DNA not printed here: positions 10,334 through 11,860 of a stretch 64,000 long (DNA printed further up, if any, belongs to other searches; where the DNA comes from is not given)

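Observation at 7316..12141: Nucleotide-sugar cassette I: Gmd + RmlD-like reductase + SDR + TylC3-like C-methyltransferase + FdtA-like cupins, pointing to a GDP-linked branched-chain (C-methylated) deoxyhexose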

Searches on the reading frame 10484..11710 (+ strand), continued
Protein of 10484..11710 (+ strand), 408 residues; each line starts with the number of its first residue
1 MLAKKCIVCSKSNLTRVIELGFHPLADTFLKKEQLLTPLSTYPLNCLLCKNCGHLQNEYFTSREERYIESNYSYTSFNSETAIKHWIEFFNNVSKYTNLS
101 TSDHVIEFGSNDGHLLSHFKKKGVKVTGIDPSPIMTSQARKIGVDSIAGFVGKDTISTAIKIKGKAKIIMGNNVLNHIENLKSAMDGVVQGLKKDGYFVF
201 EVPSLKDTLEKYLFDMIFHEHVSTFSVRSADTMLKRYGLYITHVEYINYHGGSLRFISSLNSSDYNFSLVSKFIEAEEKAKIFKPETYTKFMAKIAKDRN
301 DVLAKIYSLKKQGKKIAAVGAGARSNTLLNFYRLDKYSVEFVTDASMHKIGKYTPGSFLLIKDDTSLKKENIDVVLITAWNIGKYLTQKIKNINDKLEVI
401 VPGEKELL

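Call 11: search_solved_structures(query=window:10484-11710:+, max_evalue=0.001, show_alignments=1)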
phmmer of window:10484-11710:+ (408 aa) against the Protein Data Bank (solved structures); distinct sequences matched with E-value up to 0.001: 10.
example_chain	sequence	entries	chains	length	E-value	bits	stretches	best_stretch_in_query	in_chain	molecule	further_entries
4rv9_A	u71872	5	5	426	6.3e-58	199.8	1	5-389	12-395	D-mycarose 3-C-methyltransferase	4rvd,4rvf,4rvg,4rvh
4e2x_A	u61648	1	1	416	7.9e-46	159.9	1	6-389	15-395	TcaB9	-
3ndi_A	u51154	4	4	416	2.1e-45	158.6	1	6-389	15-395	Methyltransferase | TcaB9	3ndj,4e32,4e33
4e2y_A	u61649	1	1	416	5.4e-45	157.2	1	6-389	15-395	TcaB9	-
4e31_A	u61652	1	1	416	6.9e-45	156.9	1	6-389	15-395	TcaB9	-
4e2w_A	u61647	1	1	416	1.9e-44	155.4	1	6-389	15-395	TcaB9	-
4e2z_A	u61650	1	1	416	1.9e-44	155.4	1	6-389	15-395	TcaB9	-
4e30_A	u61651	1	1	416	5.1e-44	154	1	6-389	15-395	TcaB9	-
5t64_A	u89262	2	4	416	2.9e-40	141.6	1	5-386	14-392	Sugar 3-C-methyl transferase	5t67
5t6b_A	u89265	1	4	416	8.1e-40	140.2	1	5-389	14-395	Sugar 3-C-methyl transferase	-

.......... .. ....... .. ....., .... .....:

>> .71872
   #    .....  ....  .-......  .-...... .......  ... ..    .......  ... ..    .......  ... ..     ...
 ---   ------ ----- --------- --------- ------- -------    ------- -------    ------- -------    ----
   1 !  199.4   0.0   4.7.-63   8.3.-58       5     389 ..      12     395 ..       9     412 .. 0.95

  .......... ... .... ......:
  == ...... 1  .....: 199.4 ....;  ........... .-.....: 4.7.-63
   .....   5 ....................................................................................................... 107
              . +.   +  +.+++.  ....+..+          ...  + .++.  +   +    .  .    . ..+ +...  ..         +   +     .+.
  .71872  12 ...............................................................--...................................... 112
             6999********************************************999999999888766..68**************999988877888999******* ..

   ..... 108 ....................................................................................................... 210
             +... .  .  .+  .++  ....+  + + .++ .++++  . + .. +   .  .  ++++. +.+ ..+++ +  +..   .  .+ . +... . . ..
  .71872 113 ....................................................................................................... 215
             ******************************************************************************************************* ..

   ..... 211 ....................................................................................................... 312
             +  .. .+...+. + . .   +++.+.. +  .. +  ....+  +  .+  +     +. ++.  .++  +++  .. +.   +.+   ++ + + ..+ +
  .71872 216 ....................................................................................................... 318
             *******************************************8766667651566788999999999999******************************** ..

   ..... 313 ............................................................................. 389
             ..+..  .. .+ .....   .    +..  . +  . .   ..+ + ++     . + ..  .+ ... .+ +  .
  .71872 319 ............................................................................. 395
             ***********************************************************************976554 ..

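Call 21: find_related_loci(query=window:10484-11710:+, collection=genome_contigs, flank=8000)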
Query window:10484-11710:+ (408 aa) in genome_contigs; peptide patterns used: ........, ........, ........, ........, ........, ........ (x = any residue, [..] = any of these).
186 stretches matched a pattern; 15 encode a relative of the query (tblastn E <= 1e-3); 15 distinct loci.
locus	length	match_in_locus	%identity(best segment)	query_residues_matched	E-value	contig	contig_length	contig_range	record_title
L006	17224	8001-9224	79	1-408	0e+0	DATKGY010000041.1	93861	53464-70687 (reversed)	MAG TPA_asm: Patescibacteria group bacterium isolate SMAG_U14563 k141_66149, whole genome shotgun sequence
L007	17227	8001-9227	67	1-408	8e-179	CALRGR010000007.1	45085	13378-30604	MAG: Candidatus Levybacteria bacterium GW2011_GWA1_37_16 isolate Baikal-1250m-152 genome assembly, contig: Baikal-1250m-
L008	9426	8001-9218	65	2-408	7e-170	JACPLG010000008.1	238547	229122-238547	MAG: Candidatus Levyibacteriota bacterium isolate NC_groundwater_515_Ag_S-0.1um_38_10 S35_SO-1_scaffold_9186, whole geno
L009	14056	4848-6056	58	6-408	4e-163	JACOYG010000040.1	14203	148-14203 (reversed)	MAG: Candidatus Nealsonbacteria bacterium isolate NC_groundwater_173_Ag_S-0.1um_42_8 S4_GD2017_2_S1_scaffold_3276, whole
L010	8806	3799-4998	40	1-402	2e-91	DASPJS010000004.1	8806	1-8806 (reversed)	MAG TPA_asm: Candidatus Paceibacterota bacterium isolate SMAG_U12016 k141_10574, whole genome shotgun sequence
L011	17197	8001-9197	37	1-402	1e-85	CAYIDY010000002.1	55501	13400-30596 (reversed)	MAG TPA_asm: uncultured Candidatus Saccharibacteria bacterium isolate ERP119705_co18_676 genome assembly, contig: NODE_4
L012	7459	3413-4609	38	1-402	8e-84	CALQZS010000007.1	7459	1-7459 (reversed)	MAG: Candidatus Nomurabacteria bacterium isolate MH-09jul19-147 genome assembly, contig: MH-09jul19-C23828, whole genome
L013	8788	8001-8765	39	1-255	2e-59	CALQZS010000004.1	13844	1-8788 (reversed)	MAG: Candidatus Nomurabacteria bacterium isolate MH-09jul19-147 genome assembly, contig: MH-09jul19-C10164, whole genome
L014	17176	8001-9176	28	4-402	1e-54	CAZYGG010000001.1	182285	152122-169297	MAG TPA_asm: uncultured Desulfobacterales bacterium isolate SRP167671_co2_59 genome assembly, contig: NODE_62_length_182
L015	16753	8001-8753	27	15-260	6e-16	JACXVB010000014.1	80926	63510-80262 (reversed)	MAG: Sphingobacteriales bacterium isolate JN15.004 scaffold_58, whole genome shotgun sequence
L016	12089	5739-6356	21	48-248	1e-6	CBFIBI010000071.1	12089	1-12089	MAG: Opitutales bacterium isolate Co_bin_562_indstr genome assembly, contig: Co_bin_562_indstr_c72, whole genome shotgun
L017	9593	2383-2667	29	105-200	2e-6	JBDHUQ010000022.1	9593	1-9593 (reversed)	MAG: Candidatus Paceibacteria bacterium isolate AS-MESO-OLR.234 NODE_25455_length_9593_cov_4.603195, whole genome shotgu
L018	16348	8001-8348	26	105-222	6e-5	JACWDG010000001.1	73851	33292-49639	Pelagibacterales bacterium SAG-MED09 SAR11-SAG-MED09-C1, whole genome shotgun sequence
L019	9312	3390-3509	40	164-203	1e-4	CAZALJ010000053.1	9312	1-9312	MAG TPA_asm: uncultured archaeon isolate SRP239594_co1_179 genome assembly, contig: NODE_4206_length_9312_cov_10.976882,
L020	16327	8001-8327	28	99-204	1e-4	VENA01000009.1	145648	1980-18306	MAG: Bacillota bacterium isolate MES13 c_000000000131, whole genome shotgun sequence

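Call 27: search_protein_families(library=ncbifam, proteins=[L006:7203-7994:+, L007:14517-15569:-, L012:1011-2009:+, L013:5614-6621:+, L010:2054-3037:+, L011:4881-5933:+, L011:383-1339:+], max_evalue=1e-8)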
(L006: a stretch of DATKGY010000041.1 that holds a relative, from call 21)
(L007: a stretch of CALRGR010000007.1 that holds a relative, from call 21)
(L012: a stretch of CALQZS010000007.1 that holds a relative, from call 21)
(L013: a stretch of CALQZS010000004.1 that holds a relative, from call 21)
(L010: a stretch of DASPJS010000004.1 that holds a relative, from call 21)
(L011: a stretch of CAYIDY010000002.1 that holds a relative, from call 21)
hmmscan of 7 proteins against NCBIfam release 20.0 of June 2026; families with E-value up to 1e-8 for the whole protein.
L006:7203-7994:+ (263 aa): 0 families

L007:14517-15569:- (350 aa): 10 families
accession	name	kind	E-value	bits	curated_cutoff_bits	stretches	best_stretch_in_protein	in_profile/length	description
TIGR01179.1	galE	equivalog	1.4e-24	86.6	262.3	1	13-263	1-274/332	UDP-glucose 4-epimerase GalE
TIGR04180.1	EDH_00030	hypoth_equivalog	1.8e-21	76.5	475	1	14-266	1-258/297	NAD-dependent 4,6-dehydratase LegB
TIGR02197.1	heptose_epim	equivalog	6.4e-17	61.7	274.6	1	14-268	1-264/316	ADP-glyceromanno-heptose 6-epimerase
NF005998.1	PRK08125.1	equivalog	1.8e-12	46.4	777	0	12-140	316-447/649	bifunctional UDP-4-amino-4-deoxy-L-arabinose formyltransferase/UDP-glucuronic acid oxidase ArnA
TIGR03466.1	HpnA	hypoth_equivalog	2.3e-12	46.5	367.65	1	13-177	2-169/327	hopanoid-associated sugar epimerase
NF043036.1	ErythonDh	equivalog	1.6e-11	44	325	1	13-157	2-157/321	D-erythronate dehydrogenase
NF008872.0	PRK11908.1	equivalog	7.5e-11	41.6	294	0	13-140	3-133/349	bifunctional UDP-4-keto-pentose/UDP-xylose synthase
TIGR01214.1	rmlD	equivalog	9.7e-11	41.3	224.05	1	13-209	1-178/285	dTDP-4-dehydrorhamnose reductase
TIGR01181.1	dTDP_gluc_dehyt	equivalog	8.3e-10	38.2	365.1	1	13-291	1-290/321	dTDP-glucose 4,6-dehydratase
NF007956.0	PRK10675.1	subfamily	1.3e-09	37.7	394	1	13-178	2-180/338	UDP-glucose 4-epimerase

L012:1011-2009:+ (332 aa): 16 families
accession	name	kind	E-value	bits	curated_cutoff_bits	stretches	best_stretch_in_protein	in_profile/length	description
TIGR01181.1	dTDP_gluc_dehyt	equivalog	1.5e-36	126.1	365.1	1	4-325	2-314/321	dTDP-glucose 4,6-dehydratase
TIGR04180.1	EDH_00030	hypoth_equivalog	1.6e-33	116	475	1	4-309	1-296/297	NAD-dependent 4,6-dehydratase LegB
TIGR01179.1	galE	equivalog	3.1e-22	78.9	262.3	1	3-325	1-328/332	UDP-glucose 4-epimerase GalE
NF007490.0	PRK10084.1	subfamily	6.9e-20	71.3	649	1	123-325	131-337/361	dTDP-glucose 4,6-dehydratase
NF007582.0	PRK10217.1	equivalog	1.4e-18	67.1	698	1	1-324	1-333/355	dTDP-glucose 4,6-dehydratase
NF047922.1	GDPFucSynFcl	equivalog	2.3e-17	63.4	500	1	159-325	132-304/308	GDP-L-fucose synthase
NF008872.0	PRK11908.1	equivalog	1.2e-16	60.7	294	1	1-326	1-339/349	bifunctional UDP-4-keto-pentose/UDP-xylose synthase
TIGR02197.1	heptose_epim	equivalog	1.7e-16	60.3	274.6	1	4-323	1-314/316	ADP-glyceromanno-heptose 6-epimerase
NF011728.1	PRK15181.1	equivalog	1.2e-13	50.8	760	1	155-323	159-338/348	Vi polysaccharide biosynthesis UDP-N-acetylglucosaminuronic acid C-4 epimerase TviC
NF005998.1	PRK08125.1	equivalog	1.3e-12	46.9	777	1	2-272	316-585/649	bifunctional UDP-4-amino-4-deoxy-L-arabinose formyltransferase/UDP-glucuronic acid oxidase ArnA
NF042422.1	oxyalk_red_OleD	equivalog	2.5e-12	46.8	580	1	3-273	2-251/329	2-alkyl-3-oxoalkanoate reductase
NF043036.1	ErythonDh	equivalog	1.8e-11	43.8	325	1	3-177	2-165/321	D-erythronate dehydrogenase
NF007956.0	PRK10675.1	subfamily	1.1e-10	41.2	394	1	3-327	2-334/338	UDP-glucose 4-epimerase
NF042423.1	oxyalk_red_Shew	equivalog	1e-09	38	580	0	161-278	145-263/331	2-alkyl-3-oxoalkanoate reductase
TIGR01214.1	rmlD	equivalog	3.3e-09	36.3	224.05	0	152-276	115-230/285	dTDP-4-dehydrorhamnose reductase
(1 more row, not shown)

L013:5614-6621:+ (335 aa): 15 families
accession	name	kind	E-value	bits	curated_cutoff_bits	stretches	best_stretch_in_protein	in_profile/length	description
TIGR01181.1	dTDP_gluc_dehyt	equivalog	4.5e-37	127.8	365.1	1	7-328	2-314/321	dTDP-glucose 4,6-dehydratase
TIGR04180.1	EDH_00030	hypoth_equivalog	2.1e-34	119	475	1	7-311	1-295/297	NAD-dependent 4,6-dehydratase LegB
TIGR01179.1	galE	equivalog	1.2e-21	77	262.3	1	6-329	1-329/332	UDP-glucose 4-epimerase GalE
NF007490.0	PRK10084.1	subfamily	7.7e-19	67.9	649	1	126-327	131-336/361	dTDP-glucose 4,6-dehydratase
NF047922.1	GDPFucSynFcl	equivalog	5.2e-18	65.5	500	1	162-328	132-304/308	GDP-L-fucose synthase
NF007582.0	PRK10217.1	equivalog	9.3e-18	64.4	698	1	4-327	1-333/355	dTDP-glucose 4,6-dehydratase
NF008872.0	PRK11908.1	equivalog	9.2e-16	57.8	294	1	4-328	1-338/349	bifunctional UDP-4-keto-pentose/UDP-xylose synthase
TIGR02197.1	heptose_epim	equivalog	1.4e-15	57.3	274.6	1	7-327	1-315/316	ADP-glyceromanno-heptose 6-epimerase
NF011728.1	PRK15181.1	equivalog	7.4e-13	48.2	760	1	158-327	159-339/348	Vi polysaccharide biosynthesis UDP-N-acetylglucosaminuronic acid C-4 epimerase TviC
NF005998.1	PRK08125.1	equivalog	2.2e-12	46.2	777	1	4-276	315-586/649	bifunctional UDP-4-amino-4-deoxy-L-arabinose formyltransferase/UDP-glucuronic acid oxidase ArnA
NF042422.1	oxyalk_red_OleD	equivalog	2.7e-12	46.7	580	1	6-278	2-253/329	2-alkyl-3-oxoalkanoate reductase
NF043036.1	ErythonDh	equivalog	2e-11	43.7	325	1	6-180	2-165/321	D-erythronate dehydrogenase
NF007956.0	PRK10675.1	subfamily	3e-10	39.7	394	1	6-330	2-334/338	UDP-glucose 4-epimerase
NF042423.1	oxyalk_red_Shew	equivalog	7.8e-10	38.3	580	0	164-281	145-263/331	2-alkyl-3-oxoalkanoate reductase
TIGR01214.1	rmlD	equivalog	1.3e-09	37.6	224.05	0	155-283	115-234/285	dTDP-4-dehydrorhamnose reductase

L010:2054-3037:+ (327 aa): 19 families
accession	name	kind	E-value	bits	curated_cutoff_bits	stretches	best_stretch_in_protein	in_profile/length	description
TIGR01181.1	dTDP_gluc_dehyt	equivalog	1e-39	136.5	365.1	1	3-325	1-315/321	dTDP-glucose 4,6-dehydratase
TIGR04180.1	EDH_00030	hypoth_equivalog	3e-34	118.5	475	1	4-307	1-295/297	NAD-dependent 4,6-dehydratase LegB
NF007490.0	PRK10084.1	subfamily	2e-23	83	649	1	3-325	2-338/361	dTDP-glucose 4,6-dehydratase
NF008872.0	PRK11908.1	equivalog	5.2e-23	81.6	294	1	1-323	1-337/349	bifunctional UDP-4-keto-pentose/UDP-xylose synthase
TIGR01179.1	galE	equivalog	8.4e-23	80.7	262.3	1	3-325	1-329/332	UDP-glucose 4-epimerase GalE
NF007582.0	PRK10217.1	equivalog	1.6e-19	70.3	698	1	1-324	1-334/355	dTDP-glucose 4,6-dehydratase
NF047922.1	GDPFucSynFcl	equivalog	8.2e-19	68.2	500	1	164-325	138-305/308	GDP-L-fucose synthase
TIGR02197.1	heptose_epim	equivalog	3.6e-17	62.5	274.6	1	4-323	1-315/316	ADP-glyceromanno-heptose 6-epimerase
NF005998.1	PRK08125.1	equivalog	7e-17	61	777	1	2-277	316-591/649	bifunctional UDP-4-amino-4-deoxy-L-arabinose formyltransferase/UDP-glucuronic acid oxidase ArnA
NF043036.1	ErythonDh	equivalog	2.1e-12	46.9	325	1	3-180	2-168/321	D-erythronate dehydrogenase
NF042422.1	oxyalk_red_OleD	equivalog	2.2e-12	47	580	1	3-272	2-251/329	2-alkyl-3-oxoalkanoate reductase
NF011728.1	PRK15181.1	equivalog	1.8e-11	43.6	760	1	2-323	16-339/348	Vi polysaccharide biosynthesis UDP-N-acetylglucosaminuronic acid C-4 epimerase TviC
NF007956.0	PRK10675.1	subfamily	5.2e-11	42.3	394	1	3-326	2-334/338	UDP-glucose 4-epimerase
TIGR03466.1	HpnA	hypoth_equivalog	7.2e-11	41.5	367.65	1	3-280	2-255/327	hopanoid-associated sugar epimerase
NF042423.1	oxyalk_red_Shew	equivalog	2.4e-10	40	580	1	2-276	9-262/331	2-alkyl-3-oxoalkanoate reductase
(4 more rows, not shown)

L011:4881-5933:+ (350 aa): 14 families
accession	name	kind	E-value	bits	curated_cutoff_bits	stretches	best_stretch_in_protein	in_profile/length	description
TIGR01181.1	dTDP_gluc_dehyt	equivalog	6.5e-35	120.7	365.1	1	25-347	1-314/321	dTDP-glucose 4,6-dehydratase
TIGR04180.1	EDH_00030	hypoth_equivalog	3e-31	108.6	475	1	26-331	1-296/297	NAD-dependent 4,6-dehydratase LegB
NF008872.0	PRK11908.1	equivalog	1.7e-19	70.1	294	1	23-346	1-337/349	bifunctional UDP-4-keto-pentose/UDP-xylose synthase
TIGR01179.1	galE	equivalog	3.1e-19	69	262.3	1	25-344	1-325/332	UDP-glucose 4-epimerase GalE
NF007490.0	PRK10084.1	subfamily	2.7e-16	59.5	649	1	25-347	2-337/361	dTDP-glucose 4,6-dehydratase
NF005998.1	PRK08125.1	equivalog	1.5e-15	56.7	777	1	20-344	312-649/649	bifunctional UDP-4-amino-4-deoxy-L-arabinose formyltransferase/UDP-glucuronic acid oxidase ArnA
NF047922.1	GDPFucSynFcl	equivalog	2.5e-15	56.7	500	1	190-347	141-304/308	GDP-L-fucose synthase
TIGR02197.1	heptose_epim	equivalog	1.1e-13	51.1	274.6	1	26-346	1-315/316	ADP-glyceromanno-heptose 6-epimerase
NF007582.0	PRK10217.1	equivalog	5.5e-13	48.7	698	1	23-348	1-335/355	dTDP-glucose 4,6-dehydratase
NF042422.1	oxyalk_red_OleD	equivalog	8e-13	48.4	580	1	25-295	2-251/329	2-alkyl-3-oxoalkanoate reductase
NF043036.1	ErythonDh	equivalog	1e-12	47.9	325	1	25-199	2-165/321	D-erythronate dehydrogenase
NF042423.1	oxyalk_red_Shew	equivalog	1.4e-11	44.1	580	1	20-298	5-261/331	2-alkyl-3-oxoalkanoate reductase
NF011728.1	PRK15181.1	equivalog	7.1e-11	41.7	760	1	26-346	18-339/348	Vi polysaccharide biosynthesis UDP-N-acetylglucosaminuronic acid C-4 epimerase TviC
TIGR03466.1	HpnA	hypoth_equivalog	2e-10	40.1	367.65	1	25-150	2-116/327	hopanoid-associated sugar epimerase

L011:383-1339:+ (318 aa): 21 families
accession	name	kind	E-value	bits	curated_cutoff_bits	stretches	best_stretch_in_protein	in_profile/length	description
TIGR01181.1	dTDP_gluc_dehyt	equivalog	8.6e-119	396.3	365.1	1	8-317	1-313/321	dTDP-glucose 4,6-dehydratase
NF007490.0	PRK10084.1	subfamily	2.6e-88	296.4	649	1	8-317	2-336/361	dTDP-glucose 4,6-dehydratase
NF007582.0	PRK10217.1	equivalog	7e-84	281.9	698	1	7-317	2-333/355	dTDP-glucose 4,6-dehydratase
TIGR04180.1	EDH_00030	hypoth_equivalog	2.9e-42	144.8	475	1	9-279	1-268/297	NAD-dependent 4,6-dehydratase LegB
TIGR01179.1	galE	equivalog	4e-39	134.4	262.3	1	8-308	1-318/332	UDP-glucose 4-epimerase GalE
TIGR02622.1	CDP_4_6_dhtase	equivalog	2.5e-32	112.4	278.45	1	6-316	4-331/352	CDP-glucose 4,6-dehydratase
TIGR02197.1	heptose_epim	equivalog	1.7e-21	76.7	274.6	1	9-274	1-267/316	ADP-glyceromanno-heptose 6-epimerase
TIGR01472.1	gmd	equivalog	5.4e-20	71.9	415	1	59-261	57-263/342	GDP-mannose 4,6-dehydratase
NF007956.0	PRK10675.1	subfamily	7.5e-20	71.3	394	1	8-163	2-156/338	UDP-glucose 4-epimerase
NF011728.1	PRK15181.1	equivalog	7.7e-20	71.2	760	1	5-317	14-339/348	Vi polysaccharide biosynthesis UDP-N-acetylglucosaminuronic acid C-4 epimerase TviC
NF047922.1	GDPFucSynFcl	equivalog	1.3e-19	70.8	500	1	62-317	36-303/308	GDP-L-fucose synthase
TIGR01214.1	rmlD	equivalog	6.1e-17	61.6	224.05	1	8-201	1-164/285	dTDP-4-dehydrorhamnose reductase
TIGR03466.1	HpnA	hypoth_equivalog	1e-15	57.5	367.65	1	8-305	2-283/327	hopanoid-associated sugar epimerase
TIGR03589.1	PseB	equivalog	6e-15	55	407.75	1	6-270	4-245/324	UDP-N-acetylglucosamine 4,6-dehydratase (inverting)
TIGR04130.1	FnlA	equivalog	1.3e-12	47.3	730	1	6-292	4-268/337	UDP-N-acetylglucosamine 4,6-dehydratase/5-epimerase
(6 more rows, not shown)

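Call 28: find_encoding_contigs(protein=P0037, flank=8000, max_places=1)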
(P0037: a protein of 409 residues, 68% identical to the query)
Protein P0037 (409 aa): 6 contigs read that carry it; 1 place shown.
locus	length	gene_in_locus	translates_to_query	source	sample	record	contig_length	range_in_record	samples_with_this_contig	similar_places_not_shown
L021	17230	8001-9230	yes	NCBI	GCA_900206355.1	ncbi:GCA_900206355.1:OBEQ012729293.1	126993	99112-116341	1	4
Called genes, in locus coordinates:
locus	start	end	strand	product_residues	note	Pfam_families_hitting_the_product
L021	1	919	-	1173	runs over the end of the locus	PF11847:GT-C_AftD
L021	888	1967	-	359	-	PF00535:Glycos_transf_2, PF10111:Glyco_tranf_2_2, PF13641:Glyco_tranf_2_3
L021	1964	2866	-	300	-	PF13489:Methyltransf_23, PF07021:MetW (weak), PF08003:Methyltransf_9, PF13847:Methyltransf_31, PF08241:Methyltransf_11, PF08242:Methyltransf_12, PF13649:Methyltransf_25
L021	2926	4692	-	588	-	-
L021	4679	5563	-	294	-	PF00106:adh_short, PF04321:RmlD_sub_bind, PF01073:3Beta_HSD, PF01370:Epimerase, PF02719:Polysacc_synt_2, PF08659:KR, PF13460:NAD_binding_10, PF16363:GDP_Man_Dehyd, +2 more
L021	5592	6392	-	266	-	PF01370:Epimerase, PF04321:RmlD_sub_bind (weak)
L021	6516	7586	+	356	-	PF01370:Epimerase, PF04321:RmlD_sub_bind (weak), PF16363:GDP_Man_Dehyd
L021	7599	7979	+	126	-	-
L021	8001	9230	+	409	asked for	PF08421:Methyltransf_13, PF13489:Methyltransf_23, PF13847:Methyltransf_31 (weak), PF08241:Methyltransf_11, PF08242:Methyltransf_12, PF13649:Methyltransf_25 (weak), PF08484:Methyltransf_14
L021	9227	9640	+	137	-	PF14667:Polysacc_synt_C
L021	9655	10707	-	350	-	PF00535:Glycos_transf_2, PF10111:Glyco_tranf_2_2, PF13641:Glyco_tranf_2_3, PF13506:Glyco_transf_21, PF13632:Glyco_trans_2_3 (weak)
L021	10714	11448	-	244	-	PF05148:Methyltransf_8 (weak), PF01209:Ubie_methyltran, PF13489:Methyltransf_23, PF13847:Methyltransf_31, PF08241:Methyltransf_11, PF08242:Methyltransf_12, PF13649:Methyltransf_25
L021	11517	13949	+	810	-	-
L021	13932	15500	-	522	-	-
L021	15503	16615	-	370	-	PF16822:ALGX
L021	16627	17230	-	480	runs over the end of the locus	PF03062:MBOAT, PF13813:MBOAT_2 (weak)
